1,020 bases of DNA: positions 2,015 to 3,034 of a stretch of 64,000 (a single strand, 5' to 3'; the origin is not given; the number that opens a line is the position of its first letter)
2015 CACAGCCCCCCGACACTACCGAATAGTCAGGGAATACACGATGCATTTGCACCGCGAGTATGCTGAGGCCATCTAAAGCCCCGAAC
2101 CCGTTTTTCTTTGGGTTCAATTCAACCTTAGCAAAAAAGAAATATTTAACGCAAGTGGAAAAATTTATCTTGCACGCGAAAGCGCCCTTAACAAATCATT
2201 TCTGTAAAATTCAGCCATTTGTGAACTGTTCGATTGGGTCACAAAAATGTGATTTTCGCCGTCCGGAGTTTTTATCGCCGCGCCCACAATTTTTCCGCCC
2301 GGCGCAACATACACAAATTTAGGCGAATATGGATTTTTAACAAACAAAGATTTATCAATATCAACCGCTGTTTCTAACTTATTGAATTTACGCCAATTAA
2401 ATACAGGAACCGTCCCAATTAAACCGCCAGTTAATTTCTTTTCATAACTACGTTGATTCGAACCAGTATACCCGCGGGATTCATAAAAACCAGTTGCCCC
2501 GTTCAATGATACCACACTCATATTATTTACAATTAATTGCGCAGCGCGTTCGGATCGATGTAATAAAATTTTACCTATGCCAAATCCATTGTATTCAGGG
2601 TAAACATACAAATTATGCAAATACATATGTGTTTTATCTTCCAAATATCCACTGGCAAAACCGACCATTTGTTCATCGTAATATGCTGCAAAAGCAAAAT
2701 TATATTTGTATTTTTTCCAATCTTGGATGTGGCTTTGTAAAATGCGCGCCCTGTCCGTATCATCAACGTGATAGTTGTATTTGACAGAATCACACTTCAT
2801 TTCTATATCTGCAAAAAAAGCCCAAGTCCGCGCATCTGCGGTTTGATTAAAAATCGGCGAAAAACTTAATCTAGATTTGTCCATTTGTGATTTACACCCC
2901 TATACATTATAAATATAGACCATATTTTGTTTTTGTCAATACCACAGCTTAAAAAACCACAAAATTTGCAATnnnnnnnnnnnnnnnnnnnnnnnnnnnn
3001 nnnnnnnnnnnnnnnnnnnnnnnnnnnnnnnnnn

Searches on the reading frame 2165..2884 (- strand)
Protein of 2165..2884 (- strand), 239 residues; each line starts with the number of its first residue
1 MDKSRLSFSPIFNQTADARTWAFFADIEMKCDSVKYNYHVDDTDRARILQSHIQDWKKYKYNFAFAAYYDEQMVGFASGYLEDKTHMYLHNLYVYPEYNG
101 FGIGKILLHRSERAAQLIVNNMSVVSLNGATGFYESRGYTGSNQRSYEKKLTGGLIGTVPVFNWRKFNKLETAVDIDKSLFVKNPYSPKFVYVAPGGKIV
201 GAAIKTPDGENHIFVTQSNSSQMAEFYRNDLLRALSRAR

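Call 62: search_protein_families(library=pfam, proteins=[window:2165-2884:-], max_evalue=0.001)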
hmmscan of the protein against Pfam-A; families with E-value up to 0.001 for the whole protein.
window:2165-2884:- (239 aa): 3 families
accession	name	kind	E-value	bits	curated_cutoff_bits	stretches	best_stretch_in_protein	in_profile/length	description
PF00583.31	Acetyltransf_1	-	4.3e-14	53.2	20.7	1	48-139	23-116/116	Acetyltransferase (GNAT) family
PF13508.13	Acetyltransf_7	-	2.5e-12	47.4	27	1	64-140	5-83/84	Acetyltransferase (GNAT) domain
PF13673.13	Acetyltransf_10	-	1.2e-11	45.1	23.6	1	60-148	29-116/128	Acetyltransferase (GNAT) domain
